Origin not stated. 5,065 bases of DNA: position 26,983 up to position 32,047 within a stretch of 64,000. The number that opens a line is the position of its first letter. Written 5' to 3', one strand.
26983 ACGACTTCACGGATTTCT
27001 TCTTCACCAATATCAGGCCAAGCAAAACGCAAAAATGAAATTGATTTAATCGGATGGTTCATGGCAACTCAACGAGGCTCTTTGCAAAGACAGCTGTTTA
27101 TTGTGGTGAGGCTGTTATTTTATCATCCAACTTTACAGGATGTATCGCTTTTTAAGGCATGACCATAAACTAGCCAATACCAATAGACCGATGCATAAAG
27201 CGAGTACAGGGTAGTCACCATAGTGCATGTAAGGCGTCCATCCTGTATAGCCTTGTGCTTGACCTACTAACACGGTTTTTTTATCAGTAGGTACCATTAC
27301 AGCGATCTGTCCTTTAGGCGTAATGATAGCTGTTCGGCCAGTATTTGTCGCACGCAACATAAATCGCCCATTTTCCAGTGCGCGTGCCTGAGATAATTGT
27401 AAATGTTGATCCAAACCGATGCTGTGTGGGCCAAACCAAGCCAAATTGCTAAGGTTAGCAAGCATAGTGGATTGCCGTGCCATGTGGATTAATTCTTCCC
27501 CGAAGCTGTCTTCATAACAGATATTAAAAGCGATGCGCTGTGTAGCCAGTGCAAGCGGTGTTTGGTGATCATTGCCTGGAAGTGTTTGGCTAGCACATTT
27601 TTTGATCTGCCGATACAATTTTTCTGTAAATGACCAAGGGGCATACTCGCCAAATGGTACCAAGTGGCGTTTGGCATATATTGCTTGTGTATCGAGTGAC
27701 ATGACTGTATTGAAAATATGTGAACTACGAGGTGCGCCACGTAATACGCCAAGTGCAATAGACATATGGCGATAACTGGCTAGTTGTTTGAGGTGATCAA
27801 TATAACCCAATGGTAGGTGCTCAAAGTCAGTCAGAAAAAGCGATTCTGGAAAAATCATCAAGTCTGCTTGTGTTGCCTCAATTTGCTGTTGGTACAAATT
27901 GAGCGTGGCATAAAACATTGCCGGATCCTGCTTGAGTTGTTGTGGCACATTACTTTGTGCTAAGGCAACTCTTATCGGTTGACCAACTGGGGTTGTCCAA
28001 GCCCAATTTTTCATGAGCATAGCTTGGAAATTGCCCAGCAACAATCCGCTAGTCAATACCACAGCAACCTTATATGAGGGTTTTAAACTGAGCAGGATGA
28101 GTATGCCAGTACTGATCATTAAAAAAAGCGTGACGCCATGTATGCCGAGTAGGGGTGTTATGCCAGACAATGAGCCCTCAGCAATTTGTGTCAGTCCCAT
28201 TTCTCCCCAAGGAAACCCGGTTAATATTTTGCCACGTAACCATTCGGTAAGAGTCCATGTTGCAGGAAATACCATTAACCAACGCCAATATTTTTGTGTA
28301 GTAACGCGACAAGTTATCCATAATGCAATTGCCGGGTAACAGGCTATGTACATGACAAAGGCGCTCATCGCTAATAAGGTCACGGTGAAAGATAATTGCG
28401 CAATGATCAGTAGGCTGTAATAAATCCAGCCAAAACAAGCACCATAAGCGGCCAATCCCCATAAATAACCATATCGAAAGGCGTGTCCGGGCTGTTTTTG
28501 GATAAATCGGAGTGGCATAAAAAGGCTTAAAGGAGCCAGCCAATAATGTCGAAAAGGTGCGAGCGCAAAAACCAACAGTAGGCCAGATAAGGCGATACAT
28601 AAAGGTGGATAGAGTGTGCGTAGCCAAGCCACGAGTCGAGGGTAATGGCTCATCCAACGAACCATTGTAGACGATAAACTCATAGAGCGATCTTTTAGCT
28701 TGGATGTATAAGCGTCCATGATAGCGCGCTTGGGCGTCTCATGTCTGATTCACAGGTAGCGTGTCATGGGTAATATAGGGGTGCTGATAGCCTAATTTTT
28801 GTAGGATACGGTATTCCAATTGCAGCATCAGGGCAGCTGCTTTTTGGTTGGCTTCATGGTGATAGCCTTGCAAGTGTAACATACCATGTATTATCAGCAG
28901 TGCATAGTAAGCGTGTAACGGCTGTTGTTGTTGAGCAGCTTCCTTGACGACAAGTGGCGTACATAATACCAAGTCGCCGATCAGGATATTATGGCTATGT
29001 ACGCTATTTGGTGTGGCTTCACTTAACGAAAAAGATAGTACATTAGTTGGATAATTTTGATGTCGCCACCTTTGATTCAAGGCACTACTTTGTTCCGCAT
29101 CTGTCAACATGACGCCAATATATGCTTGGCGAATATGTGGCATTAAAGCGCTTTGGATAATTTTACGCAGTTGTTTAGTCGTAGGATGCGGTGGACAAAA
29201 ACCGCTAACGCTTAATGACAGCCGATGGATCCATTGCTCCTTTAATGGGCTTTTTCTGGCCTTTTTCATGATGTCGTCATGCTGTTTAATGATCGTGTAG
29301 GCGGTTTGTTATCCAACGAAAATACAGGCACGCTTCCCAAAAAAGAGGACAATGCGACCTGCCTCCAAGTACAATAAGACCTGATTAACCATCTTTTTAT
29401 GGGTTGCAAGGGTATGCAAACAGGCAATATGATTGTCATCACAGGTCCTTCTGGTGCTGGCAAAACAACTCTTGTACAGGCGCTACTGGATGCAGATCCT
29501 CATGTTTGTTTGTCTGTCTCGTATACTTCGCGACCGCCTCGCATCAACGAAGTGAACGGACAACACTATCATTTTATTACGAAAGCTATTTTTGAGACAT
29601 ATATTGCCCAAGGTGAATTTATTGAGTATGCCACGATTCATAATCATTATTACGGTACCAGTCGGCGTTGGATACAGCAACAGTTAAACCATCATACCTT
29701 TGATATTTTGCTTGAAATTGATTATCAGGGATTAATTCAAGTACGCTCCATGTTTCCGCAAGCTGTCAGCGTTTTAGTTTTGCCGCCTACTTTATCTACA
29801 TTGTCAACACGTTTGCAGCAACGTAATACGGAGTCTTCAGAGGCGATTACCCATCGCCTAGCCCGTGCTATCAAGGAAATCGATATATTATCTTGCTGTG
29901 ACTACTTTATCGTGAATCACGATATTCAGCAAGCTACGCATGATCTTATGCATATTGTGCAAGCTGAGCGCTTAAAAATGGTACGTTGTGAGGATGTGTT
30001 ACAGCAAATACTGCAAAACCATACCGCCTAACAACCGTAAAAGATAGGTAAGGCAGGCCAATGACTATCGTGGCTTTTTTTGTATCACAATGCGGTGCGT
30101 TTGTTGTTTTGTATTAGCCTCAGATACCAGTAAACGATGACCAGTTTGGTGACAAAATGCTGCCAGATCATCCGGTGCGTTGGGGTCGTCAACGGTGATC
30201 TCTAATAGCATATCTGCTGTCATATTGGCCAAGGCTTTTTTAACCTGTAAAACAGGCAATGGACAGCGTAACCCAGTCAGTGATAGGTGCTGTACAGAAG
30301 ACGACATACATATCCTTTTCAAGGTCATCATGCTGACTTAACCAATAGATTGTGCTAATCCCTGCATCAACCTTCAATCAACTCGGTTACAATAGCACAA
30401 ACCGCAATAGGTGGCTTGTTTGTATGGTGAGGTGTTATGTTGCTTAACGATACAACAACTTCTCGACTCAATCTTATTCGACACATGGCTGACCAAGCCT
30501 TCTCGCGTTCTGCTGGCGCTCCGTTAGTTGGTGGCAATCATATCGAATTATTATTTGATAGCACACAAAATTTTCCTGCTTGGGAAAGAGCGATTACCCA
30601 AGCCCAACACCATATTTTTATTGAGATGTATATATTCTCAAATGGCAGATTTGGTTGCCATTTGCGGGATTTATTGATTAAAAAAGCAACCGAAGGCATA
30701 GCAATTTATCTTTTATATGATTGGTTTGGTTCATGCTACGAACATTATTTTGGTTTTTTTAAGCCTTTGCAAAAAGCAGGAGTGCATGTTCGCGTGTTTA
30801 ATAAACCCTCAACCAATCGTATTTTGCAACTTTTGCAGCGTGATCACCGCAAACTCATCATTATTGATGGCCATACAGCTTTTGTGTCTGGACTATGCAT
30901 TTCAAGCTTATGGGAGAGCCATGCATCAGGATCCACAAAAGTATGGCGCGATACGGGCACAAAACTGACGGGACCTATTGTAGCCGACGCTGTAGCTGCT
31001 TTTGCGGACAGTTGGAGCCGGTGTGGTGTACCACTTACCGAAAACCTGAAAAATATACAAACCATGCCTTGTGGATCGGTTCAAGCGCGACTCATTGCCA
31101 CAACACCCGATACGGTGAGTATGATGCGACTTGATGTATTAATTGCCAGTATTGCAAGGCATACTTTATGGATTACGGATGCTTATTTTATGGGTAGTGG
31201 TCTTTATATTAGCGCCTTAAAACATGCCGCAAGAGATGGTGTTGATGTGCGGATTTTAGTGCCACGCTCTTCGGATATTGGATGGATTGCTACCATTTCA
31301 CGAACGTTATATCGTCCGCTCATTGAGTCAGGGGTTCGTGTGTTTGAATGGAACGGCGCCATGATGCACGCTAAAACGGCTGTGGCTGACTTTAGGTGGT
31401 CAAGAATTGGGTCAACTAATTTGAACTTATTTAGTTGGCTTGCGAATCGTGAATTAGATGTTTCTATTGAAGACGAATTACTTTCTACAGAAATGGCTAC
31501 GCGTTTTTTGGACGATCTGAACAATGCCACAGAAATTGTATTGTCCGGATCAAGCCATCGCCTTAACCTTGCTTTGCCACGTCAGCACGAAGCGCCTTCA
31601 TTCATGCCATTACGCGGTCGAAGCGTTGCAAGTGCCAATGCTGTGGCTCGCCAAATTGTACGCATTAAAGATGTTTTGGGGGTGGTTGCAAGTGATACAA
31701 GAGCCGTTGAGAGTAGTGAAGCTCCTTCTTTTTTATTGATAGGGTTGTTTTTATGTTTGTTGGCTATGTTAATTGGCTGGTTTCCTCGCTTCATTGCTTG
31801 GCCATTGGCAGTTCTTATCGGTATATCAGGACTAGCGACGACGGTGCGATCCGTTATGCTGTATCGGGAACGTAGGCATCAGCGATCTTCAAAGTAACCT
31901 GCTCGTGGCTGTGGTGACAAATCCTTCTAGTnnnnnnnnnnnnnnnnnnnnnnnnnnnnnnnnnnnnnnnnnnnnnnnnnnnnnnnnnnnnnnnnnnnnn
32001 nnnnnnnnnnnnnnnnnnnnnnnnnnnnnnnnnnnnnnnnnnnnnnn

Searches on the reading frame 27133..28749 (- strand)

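Call 80: search_protein_families(library=ncbifam, max_evalue=1e-40, proteins=[window:27133-28749:-])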
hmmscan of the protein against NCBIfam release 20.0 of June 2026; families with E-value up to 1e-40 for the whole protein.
window:27133-28749:- (538 aa): 1 family
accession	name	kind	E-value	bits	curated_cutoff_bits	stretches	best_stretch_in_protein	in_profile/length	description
TIGR00546.1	lnt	equivalog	4e-76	256.8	132.9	1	97-482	1-395/395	apolipoprotein N-acyltransferase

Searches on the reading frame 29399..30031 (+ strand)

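Call 7: search_protein_families(library=ncbifam, proteins=[window:29399-30031:+])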
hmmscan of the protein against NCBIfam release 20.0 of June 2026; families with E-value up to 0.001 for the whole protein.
window:29399-30031:+ (210 aa): 13 families
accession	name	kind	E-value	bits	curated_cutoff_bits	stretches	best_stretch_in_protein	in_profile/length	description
TIGR03263.1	guanyl_kin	equivalog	8.8e-64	214.4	160.45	1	9-188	1-179/180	guanylate kinase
NF011325.0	PRK14738.1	equivalog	4.2e-45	153.5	263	1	9-195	13-200/206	guanylate kinase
NF011324.0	PRK14737.1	equivalog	9.5e-42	142.8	318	1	7-189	3-184/187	guanylate kinase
TIGR02322.1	phosphon_PhnN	equivalog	6.3e-15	55.3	156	1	9-189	1-178/179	phosphonate metabolism protein/1,5-bisphosphokinase (PRPP-forming) PhnN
NF007485.0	PRK10078.1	equivalog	2.6e-12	46.8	153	1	9-190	2-178/186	ribose 1,5-bisphosphokinase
TIGR00955.1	3a01204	subfamily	1.9e-05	23.5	736.35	1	6-35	48-77/617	pigment precursor permease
TIGR02868.1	CydC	equivalog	0.00022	20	329.05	1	7-31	359-383/530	thiol reductant ABC exporter subunit CydC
TIGR02857.1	CydD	equivalog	0.00027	20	435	1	7-31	346-370/529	thiol reductant ABC exporter subunit CydD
NF010068.0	PRK13548.1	equivalog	0.00046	19.4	261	0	6-31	28-53/261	heme ABC transporter ATP-binding protein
TIGR02315.1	ABC_phnC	equivalog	0.00054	19.5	266.1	0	6-29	25-48/243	phosphonate ABC transporter ATP-binding protein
TIGR00152.1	TIGR00152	equivalog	0.00056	19.8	65.55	0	120-181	122-181/188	dephospho-CoA kinase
TIGR03771.1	anch_rpt_ABC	equivalog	0.00062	19.5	268.8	0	7-48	4-45/223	anchored repeat-type ABC transporter ATP-binding subunit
TIGR02673.1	FtsE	equivalog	0.00063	19.5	264.85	0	6-33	25-52/214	cell division ATP-binding protein FtsE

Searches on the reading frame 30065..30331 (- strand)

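Call 7: search_protein_families(library=ncbifam, proteins=[window:30065-30331:-])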
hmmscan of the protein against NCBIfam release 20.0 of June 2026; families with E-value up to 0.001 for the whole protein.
window:30065-30331:- (88 aa): 3 families
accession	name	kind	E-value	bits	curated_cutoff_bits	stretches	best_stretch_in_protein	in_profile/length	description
NF001423.0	PRK00299.1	equivalog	2.2e-15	56.2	78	1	10-86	6-80/82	sulfurtransferase TusA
TIGR03527.1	selenium_YedF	equivalog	7e-09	35.8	110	1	19-81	4-66/194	sulfurtransferase-like selenium metabolism protein YedF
NF008242.0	PRK11018.1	equivalog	1.5e-05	24.6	79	1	15-85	10-78/78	sulfurtransferase-like selenium metabolism protein YedF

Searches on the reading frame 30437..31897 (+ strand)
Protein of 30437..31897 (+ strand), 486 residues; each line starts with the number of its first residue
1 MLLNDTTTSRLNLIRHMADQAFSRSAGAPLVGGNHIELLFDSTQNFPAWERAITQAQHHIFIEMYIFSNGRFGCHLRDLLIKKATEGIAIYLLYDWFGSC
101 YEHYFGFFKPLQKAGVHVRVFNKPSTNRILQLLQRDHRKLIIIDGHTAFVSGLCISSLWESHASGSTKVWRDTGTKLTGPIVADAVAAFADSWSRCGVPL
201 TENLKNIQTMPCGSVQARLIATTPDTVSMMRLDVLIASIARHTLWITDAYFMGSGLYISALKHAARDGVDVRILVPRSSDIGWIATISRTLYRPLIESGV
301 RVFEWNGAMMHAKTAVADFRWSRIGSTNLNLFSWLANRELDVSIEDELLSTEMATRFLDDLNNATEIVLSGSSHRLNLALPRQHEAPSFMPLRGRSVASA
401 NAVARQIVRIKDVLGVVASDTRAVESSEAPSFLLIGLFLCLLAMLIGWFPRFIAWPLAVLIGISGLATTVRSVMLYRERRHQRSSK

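Call 7: search_protein_families(library=ncbifam, proteins=[window:30437-31897:+])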
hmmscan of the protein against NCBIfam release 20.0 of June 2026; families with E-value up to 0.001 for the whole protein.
window:30437-31897:+ (486 aa): 4 families
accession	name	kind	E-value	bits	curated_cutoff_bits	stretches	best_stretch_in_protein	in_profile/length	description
TIGR04265.1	bac_cardiolipin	equivalog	6e-56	190.4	290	1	22-367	107-457/483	cardiolipin synthase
NF008427.0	PRK11263.1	equivalog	3.3e-51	174.6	281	1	31-359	6-338/409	cardiolipin synthase ClsB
NF009107.0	PRK12452.1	equivalog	3.7e-48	164.5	787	1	27-369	133-485/509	cardiolipin synthase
NF038319.1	DISARM_DrmC_I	equivalog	1.7e-09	37.5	133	1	239-357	105-231/236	DISARM system phospholipase D-like protein DrmC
